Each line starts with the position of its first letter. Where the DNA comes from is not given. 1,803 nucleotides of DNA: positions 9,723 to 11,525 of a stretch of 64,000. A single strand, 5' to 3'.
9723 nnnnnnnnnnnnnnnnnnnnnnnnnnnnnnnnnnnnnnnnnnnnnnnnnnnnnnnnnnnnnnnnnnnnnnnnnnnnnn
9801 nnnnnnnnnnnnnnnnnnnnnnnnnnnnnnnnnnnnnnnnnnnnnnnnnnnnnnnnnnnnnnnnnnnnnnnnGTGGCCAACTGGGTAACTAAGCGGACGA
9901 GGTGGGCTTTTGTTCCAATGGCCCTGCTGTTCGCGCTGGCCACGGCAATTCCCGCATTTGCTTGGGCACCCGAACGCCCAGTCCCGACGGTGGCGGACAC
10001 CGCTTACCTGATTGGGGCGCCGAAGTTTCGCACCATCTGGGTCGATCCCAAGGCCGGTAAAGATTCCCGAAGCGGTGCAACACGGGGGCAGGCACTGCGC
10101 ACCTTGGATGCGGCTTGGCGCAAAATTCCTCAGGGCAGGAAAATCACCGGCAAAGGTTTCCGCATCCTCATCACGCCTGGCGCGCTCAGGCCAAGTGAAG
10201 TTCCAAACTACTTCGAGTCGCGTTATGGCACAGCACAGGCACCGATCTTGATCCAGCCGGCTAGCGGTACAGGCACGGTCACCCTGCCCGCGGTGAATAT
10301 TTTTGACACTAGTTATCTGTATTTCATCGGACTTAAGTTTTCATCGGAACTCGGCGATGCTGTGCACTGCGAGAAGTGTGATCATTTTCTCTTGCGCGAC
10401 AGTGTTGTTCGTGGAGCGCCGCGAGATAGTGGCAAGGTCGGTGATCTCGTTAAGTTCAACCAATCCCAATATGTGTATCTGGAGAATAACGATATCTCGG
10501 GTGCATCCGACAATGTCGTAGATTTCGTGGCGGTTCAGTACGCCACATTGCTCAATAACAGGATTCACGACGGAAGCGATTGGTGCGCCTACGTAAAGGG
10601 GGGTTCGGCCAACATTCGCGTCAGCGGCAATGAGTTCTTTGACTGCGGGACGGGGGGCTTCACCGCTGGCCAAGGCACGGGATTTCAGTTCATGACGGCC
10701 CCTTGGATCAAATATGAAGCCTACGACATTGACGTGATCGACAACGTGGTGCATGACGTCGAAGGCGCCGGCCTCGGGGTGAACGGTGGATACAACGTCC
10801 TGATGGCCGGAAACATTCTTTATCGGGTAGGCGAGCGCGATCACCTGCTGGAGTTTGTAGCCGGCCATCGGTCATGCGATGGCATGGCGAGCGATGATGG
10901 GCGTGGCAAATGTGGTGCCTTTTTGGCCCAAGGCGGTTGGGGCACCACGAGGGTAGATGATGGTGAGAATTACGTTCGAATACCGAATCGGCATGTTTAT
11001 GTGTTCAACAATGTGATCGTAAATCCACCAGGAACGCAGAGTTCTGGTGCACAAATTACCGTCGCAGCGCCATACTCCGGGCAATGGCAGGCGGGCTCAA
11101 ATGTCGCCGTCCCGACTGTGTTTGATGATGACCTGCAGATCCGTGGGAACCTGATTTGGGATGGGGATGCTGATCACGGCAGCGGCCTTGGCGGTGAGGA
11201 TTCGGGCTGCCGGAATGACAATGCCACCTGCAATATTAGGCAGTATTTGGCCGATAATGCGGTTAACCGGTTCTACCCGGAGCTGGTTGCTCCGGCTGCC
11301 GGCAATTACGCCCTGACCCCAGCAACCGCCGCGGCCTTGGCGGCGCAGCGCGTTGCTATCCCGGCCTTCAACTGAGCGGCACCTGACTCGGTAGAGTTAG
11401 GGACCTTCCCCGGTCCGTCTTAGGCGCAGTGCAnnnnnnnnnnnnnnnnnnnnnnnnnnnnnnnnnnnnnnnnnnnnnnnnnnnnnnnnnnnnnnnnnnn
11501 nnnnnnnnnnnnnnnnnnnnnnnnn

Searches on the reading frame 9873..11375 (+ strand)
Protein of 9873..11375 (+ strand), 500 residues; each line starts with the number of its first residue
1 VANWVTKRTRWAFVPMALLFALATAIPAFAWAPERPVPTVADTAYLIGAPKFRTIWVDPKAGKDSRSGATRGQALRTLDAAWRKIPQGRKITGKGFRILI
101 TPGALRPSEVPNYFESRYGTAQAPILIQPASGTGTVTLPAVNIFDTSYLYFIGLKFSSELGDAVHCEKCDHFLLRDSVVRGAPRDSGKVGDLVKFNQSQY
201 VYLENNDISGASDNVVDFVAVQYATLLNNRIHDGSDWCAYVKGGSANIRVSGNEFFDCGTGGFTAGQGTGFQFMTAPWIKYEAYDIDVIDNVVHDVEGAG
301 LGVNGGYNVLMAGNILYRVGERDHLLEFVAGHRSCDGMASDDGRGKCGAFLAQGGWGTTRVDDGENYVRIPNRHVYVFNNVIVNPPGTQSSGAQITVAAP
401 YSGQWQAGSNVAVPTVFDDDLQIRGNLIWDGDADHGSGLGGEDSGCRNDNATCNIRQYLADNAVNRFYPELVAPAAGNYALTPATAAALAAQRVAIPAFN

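Call 8: search_protein_families(library=pfam, proteins=[window:9873-11375:+])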
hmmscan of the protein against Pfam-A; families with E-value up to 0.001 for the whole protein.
window:9873-11375:+ (500 aa): 1 family
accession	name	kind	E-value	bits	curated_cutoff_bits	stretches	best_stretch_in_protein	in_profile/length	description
PF13229.12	Beta_helix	-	7.2e-11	42.4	25.9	1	163-317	2-135/158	Right handed beta helix region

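Call 10: find_homologous_proteins(query=window:9873-11375:+)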
Query window:9873-11375:+ (500 aa): 1559 proteins with E <= 0.001 among 8000 candidates; the best 120 are listed.
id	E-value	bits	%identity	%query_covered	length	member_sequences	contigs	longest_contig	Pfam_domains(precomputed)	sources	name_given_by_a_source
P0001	0.0e+0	1122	100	97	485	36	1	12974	PF13229.13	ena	-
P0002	1.4e-296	1002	88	97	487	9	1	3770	PF13229.13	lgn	-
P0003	7.7e-295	997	88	97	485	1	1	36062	PF13229.13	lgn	-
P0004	5.4e-282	954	83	98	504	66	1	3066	PF13229.13,PF05048.20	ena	-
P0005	2.2e-235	800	73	92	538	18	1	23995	PF13229.13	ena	-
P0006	5.1e-221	753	71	92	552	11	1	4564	PF13229.13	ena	-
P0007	1.4e-219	748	71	91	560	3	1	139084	PF13229.13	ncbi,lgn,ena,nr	ncbi:MAG: right-handed parallel beta-helix repeat-containing protein [Thermoleophilia bacterium]|nr:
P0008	4.2e-213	727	66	98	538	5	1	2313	PF13229.13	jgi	jgi:Right handed beta helix region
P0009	2.8e-210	718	63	95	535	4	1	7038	PF13229.13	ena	-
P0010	6.6e-202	690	62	93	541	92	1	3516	PF13229.13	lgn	-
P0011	2.0e-189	649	62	92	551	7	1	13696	PF13229.13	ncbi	-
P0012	2.0e-185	636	62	91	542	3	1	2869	PF13229.13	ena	-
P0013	2.8e-185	635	61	88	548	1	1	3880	PF13229.13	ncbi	-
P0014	3.1e-185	635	61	91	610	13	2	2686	PF13229.13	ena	-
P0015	1.1e-182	626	61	92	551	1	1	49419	PF13229.13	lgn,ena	-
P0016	2.7e-180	619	57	94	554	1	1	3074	PF13229.13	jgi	jgi:hypothetical protein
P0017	6.1e-178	611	60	87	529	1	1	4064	PF13229.13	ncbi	ncbi:MAG: right-handed parallel beta-helix repeat-containing protein [bacterium]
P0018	6.6e-175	601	60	89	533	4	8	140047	PF13229.13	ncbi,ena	-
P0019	1.4e-169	583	57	90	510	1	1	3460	PF13229.13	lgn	-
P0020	2.1e-169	583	58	90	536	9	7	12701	PF13229.13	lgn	-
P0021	2.0e-166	573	55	100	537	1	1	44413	PF13229.13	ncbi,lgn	-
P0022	3.2e-166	572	55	91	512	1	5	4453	PF13229.13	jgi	jgi:Right handed beta helix region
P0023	4.0e-166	572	56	92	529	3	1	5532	PF13229.13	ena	-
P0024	1.3e-165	570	54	93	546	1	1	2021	PF13229.13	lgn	-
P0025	1.3e-165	570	54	91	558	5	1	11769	PF13229.13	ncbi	-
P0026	2.0e-165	570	53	97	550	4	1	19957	PF13229.13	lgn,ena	-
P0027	6.0e-165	568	55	91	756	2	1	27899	PF13229.13,PF20009.5,PF17210.10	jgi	jgi:hypothetical protein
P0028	8.8e-165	567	54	93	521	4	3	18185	PF13229.13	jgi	-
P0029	1.2e-164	567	54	96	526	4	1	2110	PF13229.13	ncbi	ncbi:MAG: right-handed parallel beta-helix repeat-containing protein [Actinomycetales bacterium]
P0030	1.3e-164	567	58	84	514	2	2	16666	PF13229.13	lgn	-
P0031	6.4e-164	565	56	91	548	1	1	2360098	PF13229.13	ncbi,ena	-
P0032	7.2e-164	564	58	86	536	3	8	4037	PF13229.13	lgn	-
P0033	1.2e-163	564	55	91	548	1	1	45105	PF13229.13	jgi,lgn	-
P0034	3.1e-162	559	55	92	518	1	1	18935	PF13229.13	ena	-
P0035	1.0e-161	557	57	86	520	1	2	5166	PF13229.13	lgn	-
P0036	2.3e-161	556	55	88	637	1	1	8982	PF13229.13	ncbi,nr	ncbi:MAG TPA: right-handed parallel beta-helix repeat-containing protein [Blastocatellia bacterium]|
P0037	4.2e-161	555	54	97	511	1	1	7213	PF13229.13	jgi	jgi:hypothetical protein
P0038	5.0e-161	555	53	97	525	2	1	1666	PF13229.13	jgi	jgi:hypothetical protein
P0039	6.3e-161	555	57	87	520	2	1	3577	PF13229.13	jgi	jgi:hypothetical protein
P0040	9.9e-161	554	55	91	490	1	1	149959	PF13229.13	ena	-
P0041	1.1e-160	554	56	89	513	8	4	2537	PF13229.13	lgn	-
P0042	1.2e-160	554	54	97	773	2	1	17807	PF13229.13,PF04311.21,PF13472.13,PF00657.29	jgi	jgi:lysophospholipase L1-like esterase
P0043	1.2e-160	554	55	89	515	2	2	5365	PF13229.13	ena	-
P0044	1.4e-160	554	58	84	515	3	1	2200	PF13229.13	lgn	-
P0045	3.0e-160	552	57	90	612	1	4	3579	PF13229.13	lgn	-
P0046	5.4e-160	552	54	88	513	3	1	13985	PF13229.13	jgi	jgi:hypothetical protein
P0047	7.1e-160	551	57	90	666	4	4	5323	PF13229.13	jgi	jgi:hypothetical protein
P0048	8.6e-160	551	55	88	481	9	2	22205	PF13229.13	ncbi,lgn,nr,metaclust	ncbi:MAG: hypothetical protein UZ15_CFX003002853 [Chloroflexi bacterium OLB15]|nr:MAG: hypothetical 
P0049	1.4e-159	550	55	86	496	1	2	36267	PF13229.13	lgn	-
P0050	1.5e-159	550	54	92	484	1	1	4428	PF13229.13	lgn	-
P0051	2.3e-159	550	54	91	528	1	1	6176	PF13229.13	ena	-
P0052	4.9e-159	548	53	96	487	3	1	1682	PF13229.13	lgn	-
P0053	6.2e-159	548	54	93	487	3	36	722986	PF13229.13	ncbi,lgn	-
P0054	7.8e-159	548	52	93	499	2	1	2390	PF13229.13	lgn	-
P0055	8.0e-159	548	54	91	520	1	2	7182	PF13229.13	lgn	-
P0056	8.8e-159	548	53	91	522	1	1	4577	PF13229.13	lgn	-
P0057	1.5e-158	547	57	90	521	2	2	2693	PF13229.13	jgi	jgi:hypothetical protein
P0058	5.9e-158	545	55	93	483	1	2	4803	PF13229.13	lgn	-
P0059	7.9e-158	544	57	86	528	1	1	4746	PF13229.13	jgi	jgi:hypothetical protein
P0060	1.1e-157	544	52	100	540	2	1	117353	PF13229.13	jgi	jgi:hypothetical protein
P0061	1.1e-157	544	55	90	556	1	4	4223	PF13229.13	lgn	-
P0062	1.2e-157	544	56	89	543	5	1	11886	PF13229.13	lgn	-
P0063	1.3e-157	544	57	89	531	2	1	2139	PF13229.13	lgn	-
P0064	9.4e-157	541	54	91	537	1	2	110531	PF13229.13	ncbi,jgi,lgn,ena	-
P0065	1.2e-156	541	51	97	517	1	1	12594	PF13229.13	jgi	jgi:hypothetical protein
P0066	1.7e-156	540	54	92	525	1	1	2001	PF13229.13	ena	-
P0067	1.2e-155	537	50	99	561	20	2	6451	PF13229.13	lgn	-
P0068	1.5e-155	537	51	95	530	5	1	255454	PF13229.13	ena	-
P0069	2.0e-155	537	52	94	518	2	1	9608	PF13229.13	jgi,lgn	-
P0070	3.0e-155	536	53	95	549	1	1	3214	PF13229.13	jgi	jgi:hypothetical protein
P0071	3.4e-155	536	54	91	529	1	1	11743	PF13229.13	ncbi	-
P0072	4.8e-155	535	52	93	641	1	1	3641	PF13229.13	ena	-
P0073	7.7e-155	535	55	91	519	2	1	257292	PF13229.13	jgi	jgi:hypothetical protein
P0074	1.2e-154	534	51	97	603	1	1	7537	PF13229.13,PF18998.7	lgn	-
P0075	1.6e-154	534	53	88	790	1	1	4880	PF13229.13,PF13472.13,PF00657.29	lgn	-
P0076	2.1e-154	533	53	91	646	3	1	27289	PF13229.13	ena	-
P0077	2.2e-154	533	54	88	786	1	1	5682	PF13229.13,PF13472.13,PF00657.29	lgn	-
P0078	2.9e-154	533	54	91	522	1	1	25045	PF13229.13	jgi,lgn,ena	-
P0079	3.6e-154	532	54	85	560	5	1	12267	PF13229.13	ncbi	-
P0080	3.7e-154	532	54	85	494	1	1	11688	PF13229.13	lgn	-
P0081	4.2e-154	532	52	95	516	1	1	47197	PF13229.13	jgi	jgi:Right handed beta helix region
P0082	6.7e-154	532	55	89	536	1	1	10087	PF13229.13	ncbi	ncbi:MAG: right-handed parallel beta-helix repeat-containing protein [Chloroflexota bacterium]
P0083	7.2e-154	531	52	94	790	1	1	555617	PF13229.13,PF13472.13,PF00657.29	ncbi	ncbi:MAG: GDSL-type esterase/lipase family protein [Anaerolineae bacterium]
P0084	9.1e-154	531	53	85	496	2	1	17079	PF13229.13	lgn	-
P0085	9.7e-154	531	53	97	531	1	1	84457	PF13229.13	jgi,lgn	jgi:hypothetical protein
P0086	1.4e-153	530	55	91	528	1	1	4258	PF13229.13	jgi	jgi:hypothetical protein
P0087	1.6e-153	530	53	91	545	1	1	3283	PF13229.13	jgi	jgi:hypothetical protein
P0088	2.3e-153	530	53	92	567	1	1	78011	PF13229.13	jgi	jgi:hypothetical protein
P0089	2.5e-153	530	51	93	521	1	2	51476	PF13229.13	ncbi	-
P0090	2.5e-153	530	50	97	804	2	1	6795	PF13229.13,PF13472.13,PF00657.29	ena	-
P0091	9.6e-153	528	53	91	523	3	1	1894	PF13229.13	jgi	jgi:hypothetical protein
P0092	1.6e-152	527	52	92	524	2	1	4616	PF13229.13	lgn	-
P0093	2.5e-152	526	52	91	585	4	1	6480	PF13229.13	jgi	jgi:hypothetical protein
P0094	2.7e-152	526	50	97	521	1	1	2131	PF13229.13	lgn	-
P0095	3.4e-152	526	55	85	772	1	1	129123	PF13229.13,PF04311.21,PF13472.13,PF00657.29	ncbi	-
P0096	4.1e-152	526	54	88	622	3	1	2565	PF13229.13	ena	-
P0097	4.3e-152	526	53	87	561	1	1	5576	PF13229.13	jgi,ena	-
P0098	8.6e-152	525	52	91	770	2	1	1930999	PF13229.13,PF13472.13,PF00657.29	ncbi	-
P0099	1.5e-151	524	52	96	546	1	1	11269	PF13229.13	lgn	-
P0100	1.7e-151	524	53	89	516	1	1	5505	PF13229.13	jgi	jgi:Right handed beta helix region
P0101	1.9e-151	523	52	93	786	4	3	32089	PF13229.13,PF13472.13,PF00657.29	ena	-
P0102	2.7e-151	523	53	92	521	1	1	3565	PF13229.13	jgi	jgi:hypothetical protein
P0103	3.8e-151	522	54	91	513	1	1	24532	PF13229.13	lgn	-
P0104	2.2e-150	520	53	87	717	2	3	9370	PF13229.13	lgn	-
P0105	2.6e-150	520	52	93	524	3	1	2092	PF13229.13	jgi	jgi:hypothetical protein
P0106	6.8e-150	518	49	98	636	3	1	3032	PF13229.13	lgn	-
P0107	6.8e-150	518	53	91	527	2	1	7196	PF13229.13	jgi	jgi:hypothetical protein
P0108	7.2e-150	518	52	88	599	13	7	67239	PF13229.13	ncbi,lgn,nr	ncbi:MAG: right-handed parallel beta-helix repeat-containing protein [Candidatus Kapabacteria bacter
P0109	8.6e-150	518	51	97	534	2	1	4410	PF13229.13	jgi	jgi:hypothetical protein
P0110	8.7e-150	518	52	91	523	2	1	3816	PF13229.13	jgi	jgi:hypothetical protein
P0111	8.9e-150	518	52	87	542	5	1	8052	PF13229.13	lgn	-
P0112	1.7e-149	517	52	91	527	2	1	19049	PF13229.13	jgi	jgi:Right handed beta helix region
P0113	2.1e-149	517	50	93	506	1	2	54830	PF13229.13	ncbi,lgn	-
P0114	2.4e-149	516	49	97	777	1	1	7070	PF13229.13,PF13472.13,PF00657.29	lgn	-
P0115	2.8e-149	516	50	94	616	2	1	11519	PF13229.13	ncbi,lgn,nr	ncbi:MAG: right-handed parallel beta-helix repeat-containing protein [Armatimonadetes bacterium]|nr:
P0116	4.4e-149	516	51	96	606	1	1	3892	PF13229.13,PF00404.25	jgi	jgi:hypothetical protein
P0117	5.3e-149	515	52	91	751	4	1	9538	PF13229.13,PF13948.12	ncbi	ncbi:MAG: right-handed parallel beta-helix repeat-containing protein [Alphaproteobacteria bacterium]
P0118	7.9e-149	515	54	86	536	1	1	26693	PF13229.13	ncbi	-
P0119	8.0e-149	515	51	91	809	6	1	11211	PF13229.13,PF13948.12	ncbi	-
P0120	9.5e-149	515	52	87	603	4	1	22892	PF13229.13,PF00801.27,PF18911.7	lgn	-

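Call 13: find_encoding_contigs(protein=P0001, flank=4000, max_places=10)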
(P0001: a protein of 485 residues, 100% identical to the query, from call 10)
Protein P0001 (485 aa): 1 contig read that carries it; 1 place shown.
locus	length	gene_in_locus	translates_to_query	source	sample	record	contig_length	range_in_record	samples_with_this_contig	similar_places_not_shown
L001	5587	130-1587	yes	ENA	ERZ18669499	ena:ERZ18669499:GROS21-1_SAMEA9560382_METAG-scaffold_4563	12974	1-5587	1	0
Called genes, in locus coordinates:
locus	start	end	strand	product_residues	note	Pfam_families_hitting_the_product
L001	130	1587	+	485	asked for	PF13229:Beta_helix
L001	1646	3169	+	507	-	PF00483:NTP_transferase, PF01128:IspD (weak), PF12804:NTP_transf_3, PF25084:LbH_EIF2B (faint), PF25087:GMPPB_C, PF00132:Hexapep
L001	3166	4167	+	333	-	PF13793:Pribosyltran_N, PF00156:Pribosyltran, PF14572:Pribosyl_synth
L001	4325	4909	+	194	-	PF01386:Ribosomal_L25p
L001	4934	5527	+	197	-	PF01195:Pept_tRNA_hydro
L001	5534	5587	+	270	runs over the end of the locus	PF00459:Inositol_P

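Call 14: find_encoding_contigs(protein=P0002, flank=4000, max_places=10)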
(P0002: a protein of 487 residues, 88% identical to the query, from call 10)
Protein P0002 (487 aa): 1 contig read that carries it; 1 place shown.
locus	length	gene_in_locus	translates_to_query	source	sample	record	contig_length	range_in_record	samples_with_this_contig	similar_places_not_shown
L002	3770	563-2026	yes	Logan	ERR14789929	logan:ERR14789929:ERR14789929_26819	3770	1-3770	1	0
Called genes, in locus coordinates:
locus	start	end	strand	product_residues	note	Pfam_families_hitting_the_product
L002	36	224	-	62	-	-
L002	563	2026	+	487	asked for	PF13229:Beta_helix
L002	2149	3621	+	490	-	PF00483:NTP_transferase, PF01128:IspD (weak), PF12804:NTP_transf_3, PF25084:LbH_EIF2B (faint), PF25087:GMPPB_C, PF00132:Hexapep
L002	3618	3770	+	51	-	?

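Call 15: find_encoding_contigs(protein=P0003, flank=4000, max_places=10)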
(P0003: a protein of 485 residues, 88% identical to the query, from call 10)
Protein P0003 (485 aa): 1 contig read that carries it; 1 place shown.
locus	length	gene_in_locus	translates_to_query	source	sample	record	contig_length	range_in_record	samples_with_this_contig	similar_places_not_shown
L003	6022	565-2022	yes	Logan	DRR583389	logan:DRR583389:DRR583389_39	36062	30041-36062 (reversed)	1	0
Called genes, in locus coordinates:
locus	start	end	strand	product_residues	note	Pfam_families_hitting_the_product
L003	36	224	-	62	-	-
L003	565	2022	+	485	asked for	PF13229:Beta_helix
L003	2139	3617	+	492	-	PF00483:NTP_transferase, PF01128:IspD (weak), PF12804:NTP_transf_3, PF25084:LbH_EIF2B (faint), PF25087:GMPPB_C, PF00132:Hexapep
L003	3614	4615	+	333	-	PF13793:Pribosyltran_N, PF00156:Pribosyltran, PF14572:Pribosyl_synth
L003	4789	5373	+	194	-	PF01386:Ribosomal_L25p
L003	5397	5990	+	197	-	PF01195:Pept_tRNA_hydro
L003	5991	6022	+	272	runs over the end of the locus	PF00459:Inositol_P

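Call 16: find_encoding_contigs(protein=P0004, flank=4000, max_places=10)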
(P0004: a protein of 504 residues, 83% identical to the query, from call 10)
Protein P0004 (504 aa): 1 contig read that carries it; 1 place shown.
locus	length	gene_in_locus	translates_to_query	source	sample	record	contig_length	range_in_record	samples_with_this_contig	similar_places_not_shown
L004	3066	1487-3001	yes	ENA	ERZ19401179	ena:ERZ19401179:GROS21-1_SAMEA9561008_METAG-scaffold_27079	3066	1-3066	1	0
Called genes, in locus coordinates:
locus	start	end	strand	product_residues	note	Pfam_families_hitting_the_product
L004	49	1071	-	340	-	PF00487:FA_desaturase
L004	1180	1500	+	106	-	-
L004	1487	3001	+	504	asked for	PF05048:NosD (faint), PF13229:Beta_helix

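Call 26: find_encoding_contigs(protein=P0005, flank=4000, max_places=6)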
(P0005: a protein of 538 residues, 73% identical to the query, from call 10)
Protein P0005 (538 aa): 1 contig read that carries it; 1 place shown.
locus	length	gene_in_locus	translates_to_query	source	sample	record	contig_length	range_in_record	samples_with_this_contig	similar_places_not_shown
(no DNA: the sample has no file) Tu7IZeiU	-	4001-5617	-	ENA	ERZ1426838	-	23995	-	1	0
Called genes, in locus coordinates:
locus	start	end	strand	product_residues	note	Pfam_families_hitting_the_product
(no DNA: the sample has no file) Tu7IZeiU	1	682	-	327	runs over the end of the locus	?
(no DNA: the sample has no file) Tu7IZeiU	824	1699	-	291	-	PF01790:LGT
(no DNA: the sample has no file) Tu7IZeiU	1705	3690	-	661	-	-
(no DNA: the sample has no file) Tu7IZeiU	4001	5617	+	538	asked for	PF13229:Beta_helix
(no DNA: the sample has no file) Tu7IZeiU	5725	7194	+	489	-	PF00483:NTP_transferase, PF01128:IspD, PF12804:NTP_transf_3, PF25084:LbH_EIF2B (faint), PF25087:GMPPB_C, PF00132:Hexapep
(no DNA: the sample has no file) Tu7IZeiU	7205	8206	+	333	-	PF13793:Pribosyltran_N, PF00156:Pribosyltran, PF14572:Pribosyl_synth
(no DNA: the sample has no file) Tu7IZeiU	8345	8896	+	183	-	PF01386:Ribosomal_L25p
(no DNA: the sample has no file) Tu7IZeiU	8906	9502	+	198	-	PF01195:Pept_tRNA_hydro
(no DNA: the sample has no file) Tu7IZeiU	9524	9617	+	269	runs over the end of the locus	PF00459:Inositol_P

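Call 27: find_encoding_contigs(protein=P0007, flank=4000, max_places=6)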
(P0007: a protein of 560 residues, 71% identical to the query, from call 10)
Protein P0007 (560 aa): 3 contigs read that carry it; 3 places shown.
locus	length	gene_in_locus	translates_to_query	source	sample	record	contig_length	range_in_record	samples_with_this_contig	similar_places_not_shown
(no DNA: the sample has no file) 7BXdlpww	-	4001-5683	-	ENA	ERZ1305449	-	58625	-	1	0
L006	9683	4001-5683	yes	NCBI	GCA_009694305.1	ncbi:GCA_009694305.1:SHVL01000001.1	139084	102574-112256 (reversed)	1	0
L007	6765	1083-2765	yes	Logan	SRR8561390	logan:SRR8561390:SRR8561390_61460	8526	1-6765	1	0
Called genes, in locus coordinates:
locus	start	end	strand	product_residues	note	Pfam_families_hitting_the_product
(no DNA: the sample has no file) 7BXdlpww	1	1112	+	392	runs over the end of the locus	-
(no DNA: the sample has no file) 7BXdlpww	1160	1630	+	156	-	-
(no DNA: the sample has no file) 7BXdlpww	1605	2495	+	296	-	PF01297:ZnuA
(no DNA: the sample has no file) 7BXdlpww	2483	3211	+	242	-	PF00005:ABC_tran, PF13304:AAA_21 (faint)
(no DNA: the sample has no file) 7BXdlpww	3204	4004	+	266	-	PF00950:ABC-3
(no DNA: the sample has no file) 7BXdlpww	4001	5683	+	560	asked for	PF13229:Beta_helix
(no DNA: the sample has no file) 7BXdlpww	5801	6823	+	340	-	PF26684:DUF8230_N, PF26685:DUF8230_C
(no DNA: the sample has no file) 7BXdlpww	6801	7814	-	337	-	PF10017:Methyltransf_33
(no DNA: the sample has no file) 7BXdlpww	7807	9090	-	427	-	PF12867:DinB_2, PF03781:FGE-sulfatase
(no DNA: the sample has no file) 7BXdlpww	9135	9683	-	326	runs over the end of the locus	PF08240:ADH_N, PF00107:ADH_zinc_N, PF13602:ADH_zinc_N_2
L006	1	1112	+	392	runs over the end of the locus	-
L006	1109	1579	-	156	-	PF01475:FUR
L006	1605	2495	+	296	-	PF01297:ZnuA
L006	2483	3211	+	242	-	PF00005:ABC_tran, PF13304:AAA_21 (faint)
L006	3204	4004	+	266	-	PF00950:ABC-3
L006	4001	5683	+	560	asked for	PF13229:Beta_helix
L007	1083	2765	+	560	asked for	PF13229:Beta_helix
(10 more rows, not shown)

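Call 28: find_encoding_contigs(protein=P0006, flank=4000, max_places=6)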
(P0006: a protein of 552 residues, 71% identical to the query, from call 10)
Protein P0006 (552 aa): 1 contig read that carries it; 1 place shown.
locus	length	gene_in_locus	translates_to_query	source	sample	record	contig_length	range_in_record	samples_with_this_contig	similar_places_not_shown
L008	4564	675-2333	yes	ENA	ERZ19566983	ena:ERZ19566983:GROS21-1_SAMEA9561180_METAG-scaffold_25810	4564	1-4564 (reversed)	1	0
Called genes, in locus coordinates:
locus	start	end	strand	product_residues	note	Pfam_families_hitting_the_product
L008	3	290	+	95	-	?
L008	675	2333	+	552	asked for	PF13229:Beta_helix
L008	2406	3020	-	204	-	-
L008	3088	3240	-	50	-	PF02803:Thiolase_C (weak)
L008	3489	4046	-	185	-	PF02075:RuvC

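Call 60: search_protein_families(library=pfam, proteins=[L003:36-224:-, L004:1180-1500:+], max_evalue=0.1)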
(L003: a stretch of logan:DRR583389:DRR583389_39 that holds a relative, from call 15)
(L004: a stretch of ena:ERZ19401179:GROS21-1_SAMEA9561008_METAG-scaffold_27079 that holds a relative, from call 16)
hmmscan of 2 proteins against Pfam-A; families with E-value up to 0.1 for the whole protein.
L003:36-224:- (62 aa): 0 families

L004:1180-1500:+ (106 aa): 0 families
